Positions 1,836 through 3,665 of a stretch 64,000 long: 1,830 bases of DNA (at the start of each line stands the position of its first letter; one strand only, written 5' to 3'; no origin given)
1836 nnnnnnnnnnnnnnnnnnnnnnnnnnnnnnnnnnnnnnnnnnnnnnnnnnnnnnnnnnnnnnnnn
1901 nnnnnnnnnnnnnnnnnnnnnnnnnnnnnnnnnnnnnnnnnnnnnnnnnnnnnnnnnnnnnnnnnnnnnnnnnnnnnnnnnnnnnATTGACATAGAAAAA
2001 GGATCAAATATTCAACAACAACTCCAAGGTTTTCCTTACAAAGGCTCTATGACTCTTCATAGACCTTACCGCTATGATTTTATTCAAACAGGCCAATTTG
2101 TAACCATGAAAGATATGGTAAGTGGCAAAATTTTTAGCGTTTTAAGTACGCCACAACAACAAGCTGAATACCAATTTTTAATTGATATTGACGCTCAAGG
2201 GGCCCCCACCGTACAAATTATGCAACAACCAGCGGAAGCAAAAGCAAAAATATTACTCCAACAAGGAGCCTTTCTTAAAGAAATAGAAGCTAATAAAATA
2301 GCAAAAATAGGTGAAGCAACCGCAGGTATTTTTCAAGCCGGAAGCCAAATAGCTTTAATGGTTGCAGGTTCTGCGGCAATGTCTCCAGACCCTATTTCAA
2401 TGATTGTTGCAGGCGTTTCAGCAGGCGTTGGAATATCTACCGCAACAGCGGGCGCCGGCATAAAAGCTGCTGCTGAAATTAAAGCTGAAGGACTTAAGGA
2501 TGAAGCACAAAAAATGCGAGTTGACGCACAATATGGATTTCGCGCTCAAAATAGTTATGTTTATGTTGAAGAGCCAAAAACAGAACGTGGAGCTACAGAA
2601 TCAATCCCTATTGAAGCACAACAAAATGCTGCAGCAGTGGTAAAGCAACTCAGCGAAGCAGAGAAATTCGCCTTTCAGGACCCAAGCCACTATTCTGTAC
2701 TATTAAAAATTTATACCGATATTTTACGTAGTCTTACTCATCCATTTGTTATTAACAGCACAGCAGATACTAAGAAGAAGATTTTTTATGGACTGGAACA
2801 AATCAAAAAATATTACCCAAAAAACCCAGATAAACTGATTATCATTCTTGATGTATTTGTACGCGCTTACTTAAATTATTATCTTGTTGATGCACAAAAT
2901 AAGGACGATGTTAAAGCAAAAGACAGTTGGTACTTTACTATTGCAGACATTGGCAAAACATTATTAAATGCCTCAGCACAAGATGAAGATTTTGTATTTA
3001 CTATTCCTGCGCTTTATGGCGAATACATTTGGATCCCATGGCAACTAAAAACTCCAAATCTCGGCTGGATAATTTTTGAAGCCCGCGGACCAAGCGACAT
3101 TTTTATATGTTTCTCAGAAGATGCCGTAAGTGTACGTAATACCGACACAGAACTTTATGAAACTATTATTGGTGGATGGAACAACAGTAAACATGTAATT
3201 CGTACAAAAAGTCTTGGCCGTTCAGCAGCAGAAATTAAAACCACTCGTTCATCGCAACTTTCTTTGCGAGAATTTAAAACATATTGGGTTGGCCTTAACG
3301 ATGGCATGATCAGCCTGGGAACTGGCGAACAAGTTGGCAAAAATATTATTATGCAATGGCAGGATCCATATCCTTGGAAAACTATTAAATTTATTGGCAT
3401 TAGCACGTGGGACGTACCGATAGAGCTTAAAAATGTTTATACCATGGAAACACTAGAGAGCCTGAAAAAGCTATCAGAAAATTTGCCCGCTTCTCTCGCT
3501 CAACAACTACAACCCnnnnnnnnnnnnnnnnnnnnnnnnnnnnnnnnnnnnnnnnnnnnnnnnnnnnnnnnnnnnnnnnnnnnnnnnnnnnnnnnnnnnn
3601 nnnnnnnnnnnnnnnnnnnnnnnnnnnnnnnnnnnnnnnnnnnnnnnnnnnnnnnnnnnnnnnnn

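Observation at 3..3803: Giant (more than 1250 aa, 5'-truncated) protein with three copies of a FAMeT-like beta-sandwich module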

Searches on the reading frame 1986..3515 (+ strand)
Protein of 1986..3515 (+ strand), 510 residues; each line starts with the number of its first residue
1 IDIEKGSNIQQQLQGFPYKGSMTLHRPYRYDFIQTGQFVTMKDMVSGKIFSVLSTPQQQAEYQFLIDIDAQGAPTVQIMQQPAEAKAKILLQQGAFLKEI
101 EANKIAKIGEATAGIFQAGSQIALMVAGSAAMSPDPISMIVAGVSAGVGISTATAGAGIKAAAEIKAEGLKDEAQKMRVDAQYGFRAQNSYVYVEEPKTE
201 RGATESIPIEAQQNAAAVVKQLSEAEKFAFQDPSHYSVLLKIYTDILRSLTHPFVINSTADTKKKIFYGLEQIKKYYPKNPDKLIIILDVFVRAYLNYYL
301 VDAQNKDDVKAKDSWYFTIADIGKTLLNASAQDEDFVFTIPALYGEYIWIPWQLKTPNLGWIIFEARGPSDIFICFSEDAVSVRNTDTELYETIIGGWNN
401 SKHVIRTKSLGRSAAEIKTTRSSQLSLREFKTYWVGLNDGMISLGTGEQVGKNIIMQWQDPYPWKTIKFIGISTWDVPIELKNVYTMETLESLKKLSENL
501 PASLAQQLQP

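Call 36: predict_structure(alignment_id=A4)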
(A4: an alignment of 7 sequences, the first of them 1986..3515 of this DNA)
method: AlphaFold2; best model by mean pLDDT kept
length: 510 residues; sequences in the alignment: 7
mean_pLDDT: 60.3   pTM: 0.47
mean pLDDT of the five models: 60.3, 59.1, 55.9, 54.6, 52.4
residues with pLDDT >= 90: 37; 70-90: 153; 50-70: 135; < 50: 185
segments of 3 or more residues with pLDDT < 50: 1-69, 71-81, 127-153, 184-205, 384-389, 396-423, 495-510
pLDDT, mean of each block of 10 residues (from residue 1): 31 37 39 38 34 42 44 42 57 67 66 52 48 43 40 52 67 66 44 32 49 87 91 88 90 82 93 89 84 80 80 81 78 79 67 57 79 69 46 47 31 27 61 75 71 64 62 73 75 50 33
secondary structure, 60 per line:
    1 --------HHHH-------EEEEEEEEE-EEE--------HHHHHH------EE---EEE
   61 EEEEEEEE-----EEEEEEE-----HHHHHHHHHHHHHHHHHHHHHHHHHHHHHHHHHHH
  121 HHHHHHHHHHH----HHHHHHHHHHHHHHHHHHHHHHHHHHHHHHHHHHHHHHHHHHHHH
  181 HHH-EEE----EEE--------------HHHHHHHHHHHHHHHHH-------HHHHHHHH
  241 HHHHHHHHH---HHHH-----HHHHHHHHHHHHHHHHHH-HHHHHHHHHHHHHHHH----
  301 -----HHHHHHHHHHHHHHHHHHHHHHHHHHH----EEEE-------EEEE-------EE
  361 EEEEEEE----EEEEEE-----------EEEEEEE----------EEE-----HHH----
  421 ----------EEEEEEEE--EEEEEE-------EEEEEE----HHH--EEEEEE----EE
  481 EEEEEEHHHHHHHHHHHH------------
elements in order: H9-12 E20-28 E30-32 H41-46 E58-68 E74-80 H86-131 H136-183 E185-187 E192-194 H209-225 H233-249 H253-256 H262-279 H281-296 H306-332 E337-340 E348-351 E359-367 E372-377 E389-395 E406-408 E431-438 E441-446 E454-459 E469-474 E479-486 H487-498

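Call 41: fold_search(model_id=the predicted structure, library=pdb)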
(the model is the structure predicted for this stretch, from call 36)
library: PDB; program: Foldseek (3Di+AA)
matches with E <= 10: 329; with E <= 0.001: 0
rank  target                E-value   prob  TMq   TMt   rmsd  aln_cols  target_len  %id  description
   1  5gzd_A                1.7e-03  1.00  0.17  0.48   9.4       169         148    8  Galectin-8 N-terminal domain carbohydrate recognition domain (released 2016-12-21)
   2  9fyj_B                2.8e-03  1.00  0.18  0.51   9.0       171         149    9  N-terminal domain of human galectin-8 in complex with an alpha-galactoside ligand (released 2025-03-12)
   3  4han_A                2.9e-03  1.00  0.17  0.27   9.6       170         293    9  Crystal structure of Galectin 8 with NDP52 peptide (released 2013-03-20)
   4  3ap5                  3.2e-03  1.00  0.14  0.41  11.0       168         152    9  Crystal structure of the galectin-8 N-terminal carbohydrate recognition domain (released 2011-01-26)
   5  3ap6_C                3.7e-03  1.00  0.16  0.48  10.1       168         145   11  Crystal structure of the galectin-8 N-terminal carbohydrate recognition domain in complex with lactose 3'-sulfate (released 2011-01-26)
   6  7c8g_A                3.7e-03  1.00  0.18  0.30   7.9       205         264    9  Structure of alginate lyase AlyC3 (released 2020-10-07)
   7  8c8g_A                3.7e-03  0.82  0.17  0.07  32.2       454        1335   10  Cryo-EM structure of BoNT/Wo-NTNH complex (released 2023-10-04)
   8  2dup_B                3.9e-03  0.96  0.13  0.23  13.1       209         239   10  Crystal structure of VIP36 exoplasmic/lumenal domain, metal-free form (released 2007-07-24)
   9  4fqz_A                4.3e-03  1.00  0.17  0.27   9.6       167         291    9  Crystal structure of a protease-resistant mutant form of human galectin-8 (released 2012-07-11)
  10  3u14_A                5.2e-03  0.99  0.16  0.16   9.5       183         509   10  Structure of D50A-fructofuranosidase from Schwanniomyces occidentalis complexed with inulin (released 2012-04-25)
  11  3ugf_A                5.7e-03  0.98  0.15  0.15  12.4       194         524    9  Crystal structure of a 6-SST/6-SFT from Pachysandra terminalis (released 2011-11-30)
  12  2za9                  6.3e-03  1.00  0.16  0.33   7.5       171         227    7  Crystal Structure of Alginate lyase A1-II' N141C/N199C (released 2008-05-27)
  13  2z42                  6.3e-03  1.00  0.18  0.34   7.2       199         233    8  Crystal Structure of Family 7 Alginate Lyase A1-II' from Sphingomonas sp. A1 (released 2008-05-27)
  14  7w16_A                6.6e-03  1.00  0.18  0.31   8.4       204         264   11  Complex structure of alginate lyase AlyV with M8 (released 2022-08-17)
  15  3kf5_B                6.6e-03  0.99  0.16  0.16   9.9       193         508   11  Structure of invertase from Schwanniomyces occidentalis (released 2010-02-23)
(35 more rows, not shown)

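Call 59: find_related_loci(query=A4, collection=genome_contigs, flank=6000)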
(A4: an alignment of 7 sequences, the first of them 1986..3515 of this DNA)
Query A4 (510 aa) in genome_contigs; peptide patterns used: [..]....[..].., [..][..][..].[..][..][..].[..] (x = any residue, [..] = any of these).
29 stretches matched a pattern; 3 encode a relative of the query (tblastn E <= 1e-3); 2 distinct loci.
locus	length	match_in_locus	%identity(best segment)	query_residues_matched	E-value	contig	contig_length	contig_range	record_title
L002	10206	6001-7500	73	10-507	0e+0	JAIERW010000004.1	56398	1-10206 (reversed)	MAG: Candidatus Babeliales bacterium isolate co.spades.METABAT.1kb_160 c_000000443301, whole genome shotgun sequence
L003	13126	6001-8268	33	10-484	3e-80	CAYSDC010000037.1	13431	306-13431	MAG TPA_asm: uncultured Pseudomonadota bacterium isolate SRP285395_co2_342 genome assembly, contig: NODE_7165_length_134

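Call 74: fold_search(model_id=the predicted structure, library=viral)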
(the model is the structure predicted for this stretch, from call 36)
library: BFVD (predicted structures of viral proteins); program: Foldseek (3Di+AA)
matches with E <= 10: 336; with E <= 0.001: 3
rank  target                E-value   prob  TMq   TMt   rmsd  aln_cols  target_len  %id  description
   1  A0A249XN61            5.0e-04  0.99  0.17  0.16  15.7       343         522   10  Minor tail protein [Arthrobacter phage GurgleFerb]
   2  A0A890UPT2            6.4e-04  0.75  0.15  0.12  30.7       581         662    8  Minor tail protein [Gordonia phage RoyalG]
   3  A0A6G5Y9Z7            9.4e-04  1.00  0.21  0.19   6.2       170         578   12  (no name in the UniProt tables at hand)
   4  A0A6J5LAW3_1          1.4e-03  0.66  0.14  0.08  70.2       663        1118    9  Uncharacterized protein [uncultured Caudovirales phage]
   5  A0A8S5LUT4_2          2.6e-03  0.89  0.14  0.10  50.0       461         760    9  Tail protein [Siphoviridae sp. ctMsr1]
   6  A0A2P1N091            4.2e-03  1.00  0.19  0.08   5.4       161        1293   10  (no name in the UniProt tables at hand)
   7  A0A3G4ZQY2            7.4e-03  0.15  0.09  0.08  22.6       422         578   10  SPX domain-containing protein [Terrestrivirus sp.]
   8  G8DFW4                9.8e-03  0.63  0.14  0.22  27.0       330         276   12  (no name in the UniProt tables at hand)
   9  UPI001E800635         1.1e-02  0.98  0.17  0.20  12.9       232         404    7  (no name look-up for this kind of identifier)
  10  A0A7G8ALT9            1.2e-02  0.57  0.09  0.14  18.9       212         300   13  (no name in the UniProt tables at hand)
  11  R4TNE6                1.5e-02  1.00  0.19  0.36   6.6       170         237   10  (no name in the UniProt tables at hand)
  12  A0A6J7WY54            1.6e-02  1.00  0.15  0.22   7.7       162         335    9  Uncharacterized protein [uncultured Caudovirales phage]
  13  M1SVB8                1.9e-02  0.99  0.20  0.17   7.3       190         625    9  (no name in the UniProt tables at hand)
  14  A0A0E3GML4            1.9e-02  0.72  0.18  0.08  52.1       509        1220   11  Tail fiber protein [Enterobacteria phage JenK1]
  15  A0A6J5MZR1            2.1e-02  0.33  0.13  0.10  36.1       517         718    9  Uncharacterized protein [uncultured Caudovirales phage]
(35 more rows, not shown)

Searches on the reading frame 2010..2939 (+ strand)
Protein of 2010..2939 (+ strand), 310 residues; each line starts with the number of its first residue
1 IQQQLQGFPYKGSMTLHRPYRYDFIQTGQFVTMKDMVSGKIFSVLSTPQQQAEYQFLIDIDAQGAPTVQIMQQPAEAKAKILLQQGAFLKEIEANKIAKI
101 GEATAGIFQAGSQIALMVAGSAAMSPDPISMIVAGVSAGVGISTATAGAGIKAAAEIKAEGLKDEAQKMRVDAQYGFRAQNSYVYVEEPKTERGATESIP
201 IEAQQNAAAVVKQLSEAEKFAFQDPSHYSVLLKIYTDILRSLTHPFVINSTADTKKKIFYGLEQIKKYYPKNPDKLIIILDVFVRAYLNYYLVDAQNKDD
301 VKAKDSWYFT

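Call 6: search_protein_families(library=pfam, proteins=[window:2010-2939:+], max_evalue=1)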
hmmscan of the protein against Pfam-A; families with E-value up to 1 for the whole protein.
window:2010-2939:+ (310 aa): 1 family
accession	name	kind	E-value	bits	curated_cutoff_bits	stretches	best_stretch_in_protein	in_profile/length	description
PF09891.15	DUF2118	-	0.073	13.4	20.5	0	57-118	49-111/149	Uncharacterized protein conserved in archaea (DUF2118)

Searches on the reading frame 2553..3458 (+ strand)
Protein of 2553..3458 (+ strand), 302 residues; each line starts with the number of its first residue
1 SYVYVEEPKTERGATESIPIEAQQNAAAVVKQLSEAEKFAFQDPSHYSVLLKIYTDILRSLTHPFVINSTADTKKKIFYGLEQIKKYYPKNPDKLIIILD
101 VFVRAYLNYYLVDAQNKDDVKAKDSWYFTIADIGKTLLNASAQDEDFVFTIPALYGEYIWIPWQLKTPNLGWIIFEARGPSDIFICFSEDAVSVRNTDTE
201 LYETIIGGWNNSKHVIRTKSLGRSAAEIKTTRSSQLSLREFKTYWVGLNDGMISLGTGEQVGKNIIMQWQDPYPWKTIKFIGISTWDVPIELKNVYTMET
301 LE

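Call 65: find_homologous_proteins(query=A7, max_evalue=1e-10)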
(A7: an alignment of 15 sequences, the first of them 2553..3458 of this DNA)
Query A7 (15 sequences) (302 aa, profile of the alignment): 2 proteins with E <= 1e-10 among 6192 candidates.
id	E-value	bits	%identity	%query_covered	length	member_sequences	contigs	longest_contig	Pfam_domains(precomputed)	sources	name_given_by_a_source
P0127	1.4e-82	296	32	98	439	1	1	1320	PF12248.17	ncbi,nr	ncbi:hypothetical protein EBZ39_18025, partial [bacterium]|nr:hypothetical protein [bacterium]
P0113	5.5e-60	221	34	91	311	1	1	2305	PF12248.17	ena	-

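Call 72: search_solved_structures(query=A7, max_evalue=10)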
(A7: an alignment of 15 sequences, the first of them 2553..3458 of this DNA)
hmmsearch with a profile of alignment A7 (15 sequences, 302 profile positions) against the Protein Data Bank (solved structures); distinct sequences matched with E-value up to 10: 9.
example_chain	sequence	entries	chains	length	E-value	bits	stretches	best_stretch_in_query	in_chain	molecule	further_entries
6kos_A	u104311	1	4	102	0.034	16.7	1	26-105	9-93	SUWA (Super WA20)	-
2awi_A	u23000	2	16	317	0.046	16.3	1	51-105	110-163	PrgX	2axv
2aw6_A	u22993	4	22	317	0.062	15.9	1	51-105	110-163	PrgX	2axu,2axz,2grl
2grm_A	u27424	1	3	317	0.064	15.8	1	51-105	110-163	PrgX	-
7b28_F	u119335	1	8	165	0.11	15.1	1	105-179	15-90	CirpA3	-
3vjf_A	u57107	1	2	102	0.21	14.1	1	26-105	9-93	WA20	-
9gnw_P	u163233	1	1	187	0.77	12.3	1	37-76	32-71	PsbP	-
6dmp_A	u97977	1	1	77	1.2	11.6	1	7-70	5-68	Designed orthogonal protein DHD13_XAAA_A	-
5j2l_B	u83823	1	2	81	3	10.3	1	20-84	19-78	protein design 2L4HC2_11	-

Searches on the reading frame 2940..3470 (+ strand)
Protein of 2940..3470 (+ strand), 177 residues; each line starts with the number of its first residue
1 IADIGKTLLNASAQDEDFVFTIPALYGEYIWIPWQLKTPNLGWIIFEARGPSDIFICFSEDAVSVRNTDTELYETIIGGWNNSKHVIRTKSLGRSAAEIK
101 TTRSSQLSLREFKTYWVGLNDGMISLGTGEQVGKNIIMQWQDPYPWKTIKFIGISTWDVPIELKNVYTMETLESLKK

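Call 6: search_protein_families(library=pfam, proteins=[window:2940-3470:+], max_evalue=1)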
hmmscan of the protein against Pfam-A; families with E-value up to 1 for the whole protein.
window:2940-3470:+ (177 aa): 1 family
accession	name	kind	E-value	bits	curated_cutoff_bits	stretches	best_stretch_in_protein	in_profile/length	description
PF12248.16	Methyltransf_FA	-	5.7e-21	75.2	24.2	1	44-162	22-133/140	Farnesoic acid 0-methyl transferase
